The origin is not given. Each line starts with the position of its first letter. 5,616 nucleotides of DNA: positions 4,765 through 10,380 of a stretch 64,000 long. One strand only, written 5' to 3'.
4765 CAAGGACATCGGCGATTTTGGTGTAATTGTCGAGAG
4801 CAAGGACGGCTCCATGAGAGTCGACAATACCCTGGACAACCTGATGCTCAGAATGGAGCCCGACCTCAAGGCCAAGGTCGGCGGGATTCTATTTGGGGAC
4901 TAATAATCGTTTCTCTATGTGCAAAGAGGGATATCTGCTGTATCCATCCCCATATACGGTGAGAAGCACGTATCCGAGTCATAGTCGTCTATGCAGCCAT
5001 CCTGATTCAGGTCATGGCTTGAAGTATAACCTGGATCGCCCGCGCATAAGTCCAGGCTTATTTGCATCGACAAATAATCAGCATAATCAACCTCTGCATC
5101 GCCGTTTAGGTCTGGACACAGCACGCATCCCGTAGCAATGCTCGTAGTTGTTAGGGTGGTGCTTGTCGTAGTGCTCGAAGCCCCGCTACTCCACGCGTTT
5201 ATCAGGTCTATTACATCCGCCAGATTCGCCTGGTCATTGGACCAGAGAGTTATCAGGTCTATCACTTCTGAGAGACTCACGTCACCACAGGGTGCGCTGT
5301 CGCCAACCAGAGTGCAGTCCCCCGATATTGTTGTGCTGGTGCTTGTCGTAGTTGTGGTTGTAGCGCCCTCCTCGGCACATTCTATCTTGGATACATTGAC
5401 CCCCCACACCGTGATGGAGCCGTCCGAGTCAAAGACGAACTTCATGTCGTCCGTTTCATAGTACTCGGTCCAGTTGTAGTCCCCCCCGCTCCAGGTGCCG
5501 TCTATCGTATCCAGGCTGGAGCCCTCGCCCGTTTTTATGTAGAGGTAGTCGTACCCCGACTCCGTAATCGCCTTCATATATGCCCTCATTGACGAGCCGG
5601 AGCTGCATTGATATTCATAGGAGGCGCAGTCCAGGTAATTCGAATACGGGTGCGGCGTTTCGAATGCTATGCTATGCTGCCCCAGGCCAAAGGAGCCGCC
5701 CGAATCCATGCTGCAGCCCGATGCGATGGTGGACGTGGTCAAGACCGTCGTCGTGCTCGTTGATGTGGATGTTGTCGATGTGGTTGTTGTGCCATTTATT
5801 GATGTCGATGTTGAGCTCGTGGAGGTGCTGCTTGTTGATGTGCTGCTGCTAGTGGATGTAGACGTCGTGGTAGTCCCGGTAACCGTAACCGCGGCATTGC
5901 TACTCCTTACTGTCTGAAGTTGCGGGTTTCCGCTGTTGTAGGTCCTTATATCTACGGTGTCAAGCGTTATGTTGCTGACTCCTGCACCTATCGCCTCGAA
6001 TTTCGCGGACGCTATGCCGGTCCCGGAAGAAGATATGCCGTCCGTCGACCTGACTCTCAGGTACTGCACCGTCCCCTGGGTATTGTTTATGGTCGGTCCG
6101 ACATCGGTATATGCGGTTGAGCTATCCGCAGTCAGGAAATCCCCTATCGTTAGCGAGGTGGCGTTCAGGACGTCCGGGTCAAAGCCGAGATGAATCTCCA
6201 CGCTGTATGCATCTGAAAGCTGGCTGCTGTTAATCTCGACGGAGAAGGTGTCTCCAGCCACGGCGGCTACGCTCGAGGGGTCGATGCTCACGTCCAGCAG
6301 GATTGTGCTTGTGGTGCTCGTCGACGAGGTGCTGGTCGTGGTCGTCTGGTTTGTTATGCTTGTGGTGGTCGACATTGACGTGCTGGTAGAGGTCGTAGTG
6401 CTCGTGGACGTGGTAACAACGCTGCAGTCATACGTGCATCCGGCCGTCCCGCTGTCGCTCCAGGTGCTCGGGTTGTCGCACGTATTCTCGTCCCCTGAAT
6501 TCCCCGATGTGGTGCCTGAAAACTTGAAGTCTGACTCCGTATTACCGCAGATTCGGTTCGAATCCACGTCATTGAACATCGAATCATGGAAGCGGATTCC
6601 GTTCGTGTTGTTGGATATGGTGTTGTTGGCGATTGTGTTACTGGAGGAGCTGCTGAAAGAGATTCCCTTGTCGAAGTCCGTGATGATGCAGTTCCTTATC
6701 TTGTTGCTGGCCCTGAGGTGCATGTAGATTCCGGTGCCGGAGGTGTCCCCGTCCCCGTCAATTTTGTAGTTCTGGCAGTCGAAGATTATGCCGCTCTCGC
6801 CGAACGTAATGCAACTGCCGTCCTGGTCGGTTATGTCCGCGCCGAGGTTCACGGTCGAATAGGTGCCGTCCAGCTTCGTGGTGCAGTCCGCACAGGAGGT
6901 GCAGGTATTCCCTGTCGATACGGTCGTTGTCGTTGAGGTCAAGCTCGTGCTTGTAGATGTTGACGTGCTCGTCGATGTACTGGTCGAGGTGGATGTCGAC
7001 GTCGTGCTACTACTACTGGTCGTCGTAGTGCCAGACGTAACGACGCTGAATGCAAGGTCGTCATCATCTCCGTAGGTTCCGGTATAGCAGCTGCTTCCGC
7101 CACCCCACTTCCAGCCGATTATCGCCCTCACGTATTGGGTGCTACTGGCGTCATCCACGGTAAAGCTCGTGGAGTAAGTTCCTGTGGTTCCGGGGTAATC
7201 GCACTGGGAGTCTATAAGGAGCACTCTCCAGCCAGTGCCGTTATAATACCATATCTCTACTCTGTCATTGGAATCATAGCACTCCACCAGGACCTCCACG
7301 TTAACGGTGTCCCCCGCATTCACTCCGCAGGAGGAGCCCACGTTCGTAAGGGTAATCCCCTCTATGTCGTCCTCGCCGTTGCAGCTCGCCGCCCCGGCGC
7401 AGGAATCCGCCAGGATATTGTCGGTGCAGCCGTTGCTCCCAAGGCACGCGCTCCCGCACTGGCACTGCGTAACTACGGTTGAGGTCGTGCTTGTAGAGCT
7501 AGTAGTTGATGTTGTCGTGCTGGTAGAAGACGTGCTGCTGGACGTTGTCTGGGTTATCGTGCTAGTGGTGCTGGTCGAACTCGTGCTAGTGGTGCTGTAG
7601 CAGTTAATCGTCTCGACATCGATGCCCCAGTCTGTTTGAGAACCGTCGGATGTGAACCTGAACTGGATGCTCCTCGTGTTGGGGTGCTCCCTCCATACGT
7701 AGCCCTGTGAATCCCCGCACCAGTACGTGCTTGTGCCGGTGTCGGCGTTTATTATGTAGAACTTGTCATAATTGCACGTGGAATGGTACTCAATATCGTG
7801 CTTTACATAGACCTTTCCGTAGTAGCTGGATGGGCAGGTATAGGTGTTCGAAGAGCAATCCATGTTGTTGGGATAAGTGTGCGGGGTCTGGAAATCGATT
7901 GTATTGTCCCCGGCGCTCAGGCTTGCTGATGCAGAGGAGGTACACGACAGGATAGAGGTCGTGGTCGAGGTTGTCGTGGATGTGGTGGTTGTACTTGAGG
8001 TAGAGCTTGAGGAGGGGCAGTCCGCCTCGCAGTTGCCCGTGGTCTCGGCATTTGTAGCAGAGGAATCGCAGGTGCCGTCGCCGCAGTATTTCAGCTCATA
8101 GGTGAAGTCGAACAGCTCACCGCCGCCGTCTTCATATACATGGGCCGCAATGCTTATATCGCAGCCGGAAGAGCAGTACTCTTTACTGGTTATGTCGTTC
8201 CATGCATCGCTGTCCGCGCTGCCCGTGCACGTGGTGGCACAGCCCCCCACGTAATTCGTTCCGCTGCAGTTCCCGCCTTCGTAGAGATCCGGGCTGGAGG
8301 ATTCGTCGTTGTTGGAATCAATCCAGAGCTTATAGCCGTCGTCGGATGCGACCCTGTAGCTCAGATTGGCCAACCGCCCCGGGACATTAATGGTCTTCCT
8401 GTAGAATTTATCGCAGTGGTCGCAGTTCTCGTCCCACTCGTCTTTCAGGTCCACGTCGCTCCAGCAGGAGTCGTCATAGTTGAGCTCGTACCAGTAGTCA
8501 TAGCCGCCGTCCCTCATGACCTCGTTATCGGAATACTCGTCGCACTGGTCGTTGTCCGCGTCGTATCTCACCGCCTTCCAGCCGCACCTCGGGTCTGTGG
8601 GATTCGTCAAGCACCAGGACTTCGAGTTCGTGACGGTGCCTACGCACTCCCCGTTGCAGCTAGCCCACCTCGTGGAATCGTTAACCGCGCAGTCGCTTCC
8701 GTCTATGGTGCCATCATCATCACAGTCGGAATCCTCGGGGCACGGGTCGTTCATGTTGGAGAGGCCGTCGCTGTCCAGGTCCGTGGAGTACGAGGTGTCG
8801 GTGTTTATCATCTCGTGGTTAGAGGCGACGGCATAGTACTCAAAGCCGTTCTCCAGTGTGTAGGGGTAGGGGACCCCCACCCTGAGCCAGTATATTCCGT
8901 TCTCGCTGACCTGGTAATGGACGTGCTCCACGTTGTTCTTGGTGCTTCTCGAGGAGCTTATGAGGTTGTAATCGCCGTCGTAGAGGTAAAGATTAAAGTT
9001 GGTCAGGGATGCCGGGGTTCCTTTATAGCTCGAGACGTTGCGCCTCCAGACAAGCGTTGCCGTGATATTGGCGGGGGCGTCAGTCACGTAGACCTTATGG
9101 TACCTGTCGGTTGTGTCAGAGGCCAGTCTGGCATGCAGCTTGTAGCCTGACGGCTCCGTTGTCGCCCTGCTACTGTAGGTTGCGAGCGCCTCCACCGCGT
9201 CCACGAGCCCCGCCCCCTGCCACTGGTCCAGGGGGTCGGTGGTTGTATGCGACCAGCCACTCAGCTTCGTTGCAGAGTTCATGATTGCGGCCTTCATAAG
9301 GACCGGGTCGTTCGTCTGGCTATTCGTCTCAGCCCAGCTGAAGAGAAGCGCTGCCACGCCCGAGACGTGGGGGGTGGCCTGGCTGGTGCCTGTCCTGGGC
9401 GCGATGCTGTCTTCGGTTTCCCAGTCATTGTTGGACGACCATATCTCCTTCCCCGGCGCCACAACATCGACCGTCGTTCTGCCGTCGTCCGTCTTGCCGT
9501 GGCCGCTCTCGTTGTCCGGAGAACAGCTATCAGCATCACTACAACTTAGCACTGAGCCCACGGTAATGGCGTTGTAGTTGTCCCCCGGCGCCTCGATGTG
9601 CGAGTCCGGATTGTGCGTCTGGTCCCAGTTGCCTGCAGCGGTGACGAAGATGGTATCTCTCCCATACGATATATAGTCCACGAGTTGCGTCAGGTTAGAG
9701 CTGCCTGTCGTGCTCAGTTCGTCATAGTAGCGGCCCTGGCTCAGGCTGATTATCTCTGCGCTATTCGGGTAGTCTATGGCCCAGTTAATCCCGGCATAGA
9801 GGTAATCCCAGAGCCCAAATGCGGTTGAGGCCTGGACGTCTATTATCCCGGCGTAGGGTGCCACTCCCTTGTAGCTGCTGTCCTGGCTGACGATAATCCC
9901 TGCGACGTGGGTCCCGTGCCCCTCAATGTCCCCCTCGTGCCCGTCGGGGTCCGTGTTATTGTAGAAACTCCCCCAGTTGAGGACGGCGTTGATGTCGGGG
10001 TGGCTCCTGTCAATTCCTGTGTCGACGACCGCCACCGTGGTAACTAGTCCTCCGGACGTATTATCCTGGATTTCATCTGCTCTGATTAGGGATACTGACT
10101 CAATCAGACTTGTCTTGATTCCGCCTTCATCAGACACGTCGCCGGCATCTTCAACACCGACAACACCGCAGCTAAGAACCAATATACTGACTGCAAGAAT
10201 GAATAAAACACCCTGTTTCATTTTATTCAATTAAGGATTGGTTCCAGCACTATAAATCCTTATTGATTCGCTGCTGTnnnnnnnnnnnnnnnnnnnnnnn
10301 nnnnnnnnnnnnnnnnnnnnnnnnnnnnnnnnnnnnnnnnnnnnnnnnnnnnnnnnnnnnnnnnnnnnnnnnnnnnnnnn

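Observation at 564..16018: Island of dockerin-tagged secreted proteases (S8 + S8 + C25): candidate archaeal cohesin-dockerin proteolytic assembly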

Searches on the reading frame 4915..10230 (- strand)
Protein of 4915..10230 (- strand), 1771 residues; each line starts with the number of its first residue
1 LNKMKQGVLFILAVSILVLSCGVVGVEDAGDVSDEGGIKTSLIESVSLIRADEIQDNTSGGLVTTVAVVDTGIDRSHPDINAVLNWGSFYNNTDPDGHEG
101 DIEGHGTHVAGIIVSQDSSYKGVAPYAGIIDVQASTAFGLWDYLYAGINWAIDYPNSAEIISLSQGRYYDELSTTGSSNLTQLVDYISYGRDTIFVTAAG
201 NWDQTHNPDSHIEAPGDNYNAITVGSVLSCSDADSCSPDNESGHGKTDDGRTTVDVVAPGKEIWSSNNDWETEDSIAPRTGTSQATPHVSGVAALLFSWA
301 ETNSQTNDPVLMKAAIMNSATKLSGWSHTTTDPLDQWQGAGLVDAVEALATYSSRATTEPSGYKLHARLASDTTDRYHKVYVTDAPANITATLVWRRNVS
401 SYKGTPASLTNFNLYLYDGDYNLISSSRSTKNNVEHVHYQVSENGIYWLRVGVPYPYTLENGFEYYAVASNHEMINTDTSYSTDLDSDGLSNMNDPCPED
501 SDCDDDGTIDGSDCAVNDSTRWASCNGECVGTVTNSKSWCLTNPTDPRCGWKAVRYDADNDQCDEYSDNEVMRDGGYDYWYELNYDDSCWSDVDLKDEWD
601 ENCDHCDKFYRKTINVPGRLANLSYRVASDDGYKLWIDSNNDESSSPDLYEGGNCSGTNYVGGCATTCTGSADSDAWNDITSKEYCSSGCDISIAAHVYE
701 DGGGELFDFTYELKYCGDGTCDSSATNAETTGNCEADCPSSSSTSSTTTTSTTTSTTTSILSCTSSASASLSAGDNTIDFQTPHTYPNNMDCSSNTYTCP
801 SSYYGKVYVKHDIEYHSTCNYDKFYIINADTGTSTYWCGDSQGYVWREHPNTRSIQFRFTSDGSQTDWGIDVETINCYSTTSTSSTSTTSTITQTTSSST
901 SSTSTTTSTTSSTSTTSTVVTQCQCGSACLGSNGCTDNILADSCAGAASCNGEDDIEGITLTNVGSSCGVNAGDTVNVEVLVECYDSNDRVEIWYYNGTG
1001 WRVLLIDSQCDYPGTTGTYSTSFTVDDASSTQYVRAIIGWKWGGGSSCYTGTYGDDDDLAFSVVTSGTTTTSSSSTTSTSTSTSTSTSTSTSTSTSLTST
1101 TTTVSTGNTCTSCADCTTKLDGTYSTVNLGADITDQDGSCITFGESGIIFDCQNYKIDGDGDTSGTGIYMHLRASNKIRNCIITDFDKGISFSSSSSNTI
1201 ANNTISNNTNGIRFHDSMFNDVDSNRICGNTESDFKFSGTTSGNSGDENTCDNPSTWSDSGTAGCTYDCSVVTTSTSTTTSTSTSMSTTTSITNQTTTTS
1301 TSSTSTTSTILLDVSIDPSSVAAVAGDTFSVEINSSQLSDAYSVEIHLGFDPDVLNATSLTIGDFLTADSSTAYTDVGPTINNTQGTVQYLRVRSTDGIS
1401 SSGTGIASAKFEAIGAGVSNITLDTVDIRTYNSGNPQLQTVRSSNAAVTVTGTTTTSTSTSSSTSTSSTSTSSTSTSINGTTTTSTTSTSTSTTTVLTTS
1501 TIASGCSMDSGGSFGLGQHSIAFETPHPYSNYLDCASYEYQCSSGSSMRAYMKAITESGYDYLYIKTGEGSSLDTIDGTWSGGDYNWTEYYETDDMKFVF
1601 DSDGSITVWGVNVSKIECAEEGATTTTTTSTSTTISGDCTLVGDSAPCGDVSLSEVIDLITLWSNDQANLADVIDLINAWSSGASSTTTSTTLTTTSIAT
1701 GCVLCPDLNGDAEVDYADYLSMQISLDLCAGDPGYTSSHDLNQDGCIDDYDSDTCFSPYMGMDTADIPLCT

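Call 10: search_protein_families(library=pfam, proteins=[window:4915-10230:-], max_evalue=0.01)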
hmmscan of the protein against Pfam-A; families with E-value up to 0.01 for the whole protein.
window:4915-10230:- (1771 aa): 1 family
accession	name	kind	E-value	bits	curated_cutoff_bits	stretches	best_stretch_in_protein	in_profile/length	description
PF00082.27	Peptidase_S8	-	8.2e-44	150.5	21.8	1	64-323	4-276/288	Subtilase family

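Call 12: search_protein_families(library=ncbifam, proteins=[window:4915-10230:-], max_evalue=1)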
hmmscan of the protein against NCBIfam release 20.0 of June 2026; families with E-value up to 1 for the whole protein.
window:4915-10230:- (1771 aa): 6 families
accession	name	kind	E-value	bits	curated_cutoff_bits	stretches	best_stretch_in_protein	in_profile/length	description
TIGR03921.1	T7SS_mycosin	equivalog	1.3e-35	123.1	278.75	1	58-359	9-295/353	type VII secretion-associated serine protease mycosin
NF042956.1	IteS_antiphage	equivalog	1.1e-13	50.4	900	1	61-342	254-552/747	S8 family anti-phage peptidase IteS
TIGR03895.1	protease_PatA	subfamily_domain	5e-11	42.1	421.05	1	105-322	1-202/606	PatA/PatG family cyanobactin maturation protease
TIGR03804.1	para_beta_helix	repeat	1e-06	28.3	19.45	1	1189-1231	1-43/44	parallel beta-helix repeat protein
TIGR04247.1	NosD_copper_fam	subfamily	7.7e-06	24.7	300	1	1161-1244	215-297/377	nitrous oxide reductase family maturation protein NosD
NF041528.1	strep_LAETG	domain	0.073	12.9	30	1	280-297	5-22/35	LAETG motif-containing sortase-dependent surface protein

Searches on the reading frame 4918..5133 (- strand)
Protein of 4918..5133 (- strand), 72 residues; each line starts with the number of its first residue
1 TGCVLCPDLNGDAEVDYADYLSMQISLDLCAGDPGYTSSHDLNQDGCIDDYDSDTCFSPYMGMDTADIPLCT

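Call 11: search_protein_families(library=pfam, proteins=[window:4918-5133:-], max_evalue=10)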
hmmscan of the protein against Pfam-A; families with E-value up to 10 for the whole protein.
seq(72 aa): 2 families
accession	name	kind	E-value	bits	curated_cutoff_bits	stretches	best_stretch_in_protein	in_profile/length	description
PF00404.24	Dockerin_1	-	0.00021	21.9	22.9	1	8-52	3-48/57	Dockerin type I domain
PF00036.39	EF-hand_1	-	1.3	9.2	25.4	0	41-49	10-18/29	EF hand domain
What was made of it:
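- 4951..5118 (-): Canonical two-loop dockerin at the extreme C-terminus of S8a (loops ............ and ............). Pfam Dockerin_1 21.9 bits against a cut-off of 22.9 (call 11).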

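Call 47: search_solved_structures(query=window:4918-5133:-, max_evalue=10, show_alignments=5)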
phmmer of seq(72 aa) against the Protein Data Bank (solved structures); distinct sequences matched with E-value up to 10: 7.
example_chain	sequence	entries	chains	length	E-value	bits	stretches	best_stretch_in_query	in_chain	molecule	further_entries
2y3n_B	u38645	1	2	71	5.7e-06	30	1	6-63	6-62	CELLULOSOMAL FAMILY-48 PROCESSIVE GLYCOSIDE HYDROLASE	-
5lxv_B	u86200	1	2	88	0.0048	20.7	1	7-61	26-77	Carbohydrate-binding protein WP_009985128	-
2vn6_B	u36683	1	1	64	0.26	15.2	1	5-59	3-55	ENDOGLUCANASE A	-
2jnk_A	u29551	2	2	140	0.37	14.7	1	8-53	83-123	Hyalurononglucosaminidase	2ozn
2vn5_B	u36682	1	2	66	0.75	13.7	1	5-56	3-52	ENDOGLUCANASE A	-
7nmi_B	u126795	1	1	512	0.84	13.6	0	8-23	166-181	S100P-ANXA2 chimera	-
5k39_B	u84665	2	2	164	1.4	12.8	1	15-53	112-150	Dockerin module from a protein of unknown function | Ig domain protein group 2 domain protein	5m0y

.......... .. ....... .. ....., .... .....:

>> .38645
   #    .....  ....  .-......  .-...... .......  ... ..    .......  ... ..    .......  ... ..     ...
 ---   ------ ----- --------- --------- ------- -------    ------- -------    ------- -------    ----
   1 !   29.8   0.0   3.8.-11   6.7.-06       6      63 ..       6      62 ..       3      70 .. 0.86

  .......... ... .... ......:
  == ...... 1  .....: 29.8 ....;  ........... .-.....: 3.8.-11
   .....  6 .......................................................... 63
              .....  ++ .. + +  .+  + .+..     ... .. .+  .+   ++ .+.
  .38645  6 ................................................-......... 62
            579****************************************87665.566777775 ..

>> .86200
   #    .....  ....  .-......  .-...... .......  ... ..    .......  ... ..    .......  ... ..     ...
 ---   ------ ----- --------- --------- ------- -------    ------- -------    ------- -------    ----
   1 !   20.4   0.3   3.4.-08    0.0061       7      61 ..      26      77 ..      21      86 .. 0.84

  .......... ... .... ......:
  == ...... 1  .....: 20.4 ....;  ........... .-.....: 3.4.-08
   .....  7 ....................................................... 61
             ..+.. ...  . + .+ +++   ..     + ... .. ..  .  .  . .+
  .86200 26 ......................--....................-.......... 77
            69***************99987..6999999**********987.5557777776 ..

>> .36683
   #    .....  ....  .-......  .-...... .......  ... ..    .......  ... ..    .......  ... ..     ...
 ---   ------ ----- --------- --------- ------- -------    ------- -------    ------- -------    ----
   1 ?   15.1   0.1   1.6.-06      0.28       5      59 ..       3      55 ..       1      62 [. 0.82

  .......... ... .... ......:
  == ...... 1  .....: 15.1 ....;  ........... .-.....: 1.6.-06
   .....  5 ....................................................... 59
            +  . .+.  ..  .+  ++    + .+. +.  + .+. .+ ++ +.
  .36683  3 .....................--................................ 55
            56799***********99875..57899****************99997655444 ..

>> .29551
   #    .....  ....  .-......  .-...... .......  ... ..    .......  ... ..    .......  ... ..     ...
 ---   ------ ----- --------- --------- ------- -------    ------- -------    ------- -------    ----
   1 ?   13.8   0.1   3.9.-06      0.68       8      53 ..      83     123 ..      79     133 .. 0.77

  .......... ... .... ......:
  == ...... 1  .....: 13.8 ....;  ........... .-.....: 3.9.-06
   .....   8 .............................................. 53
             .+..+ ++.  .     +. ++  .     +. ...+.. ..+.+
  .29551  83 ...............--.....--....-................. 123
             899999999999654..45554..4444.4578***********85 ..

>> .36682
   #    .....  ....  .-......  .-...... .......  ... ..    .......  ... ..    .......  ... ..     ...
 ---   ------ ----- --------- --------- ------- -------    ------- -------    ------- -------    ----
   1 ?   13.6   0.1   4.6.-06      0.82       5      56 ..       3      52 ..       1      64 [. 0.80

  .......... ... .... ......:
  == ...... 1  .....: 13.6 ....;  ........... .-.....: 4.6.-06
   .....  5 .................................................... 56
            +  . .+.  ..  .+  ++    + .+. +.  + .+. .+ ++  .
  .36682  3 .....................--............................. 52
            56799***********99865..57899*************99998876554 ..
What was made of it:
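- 4951..5118 (-): phmmer against PDB: 2y3n_B dockerin E=5.7e-6, 5lxv_B 0.0048 (call 47).
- On Dockerin - C-terminal 70 aa of S8a: phmmer against PDB: 2y3n_B E=5.7e-6, 5lxv_B 0.0048, over both repeats (call 47).
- Checked: A second Thr/Ser linker and a canonical two-loop dockerin follow it (calls 11, 47).
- This suggests the two have different partners, and that the canonical dockerin rather than the module may be the cohesin ligand (call 47).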

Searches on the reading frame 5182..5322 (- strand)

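Call 11: search_protein_families(library=pfam, proteins=[window:5182-5322:-], max_evalue=10)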
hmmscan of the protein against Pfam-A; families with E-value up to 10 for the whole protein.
seq(47 aa): 2 families
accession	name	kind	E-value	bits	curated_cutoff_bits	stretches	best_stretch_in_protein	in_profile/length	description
PF03395.19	Pox_P4A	-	0.11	10.5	25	1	10-43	691-723/882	Poxvirus P4A protein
PF04190.19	GET4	-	0.23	11.6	30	1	9-46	42-79/257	Golgi to ER traffic protein 4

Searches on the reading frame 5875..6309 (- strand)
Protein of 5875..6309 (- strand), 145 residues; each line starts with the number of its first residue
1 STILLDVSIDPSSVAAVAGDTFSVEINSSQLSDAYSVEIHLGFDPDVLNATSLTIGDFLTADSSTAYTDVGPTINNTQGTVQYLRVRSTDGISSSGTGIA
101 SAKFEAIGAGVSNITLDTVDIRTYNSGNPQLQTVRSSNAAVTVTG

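Call 11: search_protein_families(library=pfam, proteins=[window:5875-6309:-], max_evalue=10)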
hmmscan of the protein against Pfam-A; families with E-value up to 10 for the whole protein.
seq(145 aa): 1 family
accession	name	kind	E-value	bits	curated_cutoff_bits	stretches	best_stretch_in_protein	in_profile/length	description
PF00963.24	Cohesin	-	8.8e-07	29.6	24.1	1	12-142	6-138/139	Cohesin domain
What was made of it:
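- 5875..6309 (-): Cohesin-like domain in S8a (aa ~1308-1452). Pfam Cohesin 29.6 bits against a cut-off of 24.1, scanned as an isolated segment (call 11).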

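Call 77: search_solved_structures(query=window:5875-6309:-, max_evalue=1)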
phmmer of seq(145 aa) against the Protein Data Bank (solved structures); distinct sequences matched with E-value up to 1: 0.
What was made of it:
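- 5875..6309 (-): No PDB sequence hit (call 77).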
